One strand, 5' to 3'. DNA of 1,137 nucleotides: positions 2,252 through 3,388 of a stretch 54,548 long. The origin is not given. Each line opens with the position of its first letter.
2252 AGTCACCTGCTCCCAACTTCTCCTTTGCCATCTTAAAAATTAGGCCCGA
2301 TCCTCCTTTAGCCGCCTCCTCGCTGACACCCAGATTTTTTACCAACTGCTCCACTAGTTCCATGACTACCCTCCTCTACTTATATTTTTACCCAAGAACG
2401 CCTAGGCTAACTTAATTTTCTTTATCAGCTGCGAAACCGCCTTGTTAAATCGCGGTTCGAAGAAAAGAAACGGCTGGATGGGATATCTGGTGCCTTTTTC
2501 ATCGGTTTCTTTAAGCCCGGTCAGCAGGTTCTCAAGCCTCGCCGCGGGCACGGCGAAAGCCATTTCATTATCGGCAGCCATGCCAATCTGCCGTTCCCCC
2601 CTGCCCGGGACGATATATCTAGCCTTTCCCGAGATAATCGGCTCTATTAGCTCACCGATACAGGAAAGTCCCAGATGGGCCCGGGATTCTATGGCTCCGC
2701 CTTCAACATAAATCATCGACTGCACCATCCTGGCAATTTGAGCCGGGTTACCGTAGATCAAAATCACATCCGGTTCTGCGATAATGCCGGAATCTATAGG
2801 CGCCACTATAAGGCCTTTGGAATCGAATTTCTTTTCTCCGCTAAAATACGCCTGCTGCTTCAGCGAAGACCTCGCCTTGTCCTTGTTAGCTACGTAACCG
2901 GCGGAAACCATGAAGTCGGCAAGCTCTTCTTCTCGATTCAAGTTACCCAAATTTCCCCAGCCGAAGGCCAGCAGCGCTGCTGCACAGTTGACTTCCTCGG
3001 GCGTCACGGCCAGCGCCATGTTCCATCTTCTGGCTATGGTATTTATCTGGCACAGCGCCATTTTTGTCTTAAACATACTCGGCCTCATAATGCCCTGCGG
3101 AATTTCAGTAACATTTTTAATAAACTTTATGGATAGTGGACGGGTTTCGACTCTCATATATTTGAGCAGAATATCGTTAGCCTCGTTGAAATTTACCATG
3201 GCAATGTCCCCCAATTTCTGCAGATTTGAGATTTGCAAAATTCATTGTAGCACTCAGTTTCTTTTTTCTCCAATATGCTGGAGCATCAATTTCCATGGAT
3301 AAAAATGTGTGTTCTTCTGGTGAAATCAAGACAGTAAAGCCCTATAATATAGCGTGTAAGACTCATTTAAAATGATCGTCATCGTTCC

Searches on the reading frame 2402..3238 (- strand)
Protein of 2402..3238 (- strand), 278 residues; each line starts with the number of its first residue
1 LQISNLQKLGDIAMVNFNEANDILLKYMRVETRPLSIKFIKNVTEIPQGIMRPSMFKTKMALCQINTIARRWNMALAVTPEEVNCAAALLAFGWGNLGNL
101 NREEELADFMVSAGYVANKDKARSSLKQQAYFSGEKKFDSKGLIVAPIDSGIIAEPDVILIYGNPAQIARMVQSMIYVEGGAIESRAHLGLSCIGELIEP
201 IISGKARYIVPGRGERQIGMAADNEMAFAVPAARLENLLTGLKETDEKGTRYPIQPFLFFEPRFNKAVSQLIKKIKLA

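Call 96: search_protein_families(library=pfam, proteins=[window:2402-3238:-], max_evalue=0.00001)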
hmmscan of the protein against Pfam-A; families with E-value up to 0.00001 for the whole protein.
window:2402-3238:- (278 aa): 1 family
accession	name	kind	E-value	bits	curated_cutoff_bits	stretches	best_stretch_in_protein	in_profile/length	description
PF02596.20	DUF169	-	7.2e-35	121.2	27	1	24-239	2-207/209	Uncharacterised ArCR, COG2043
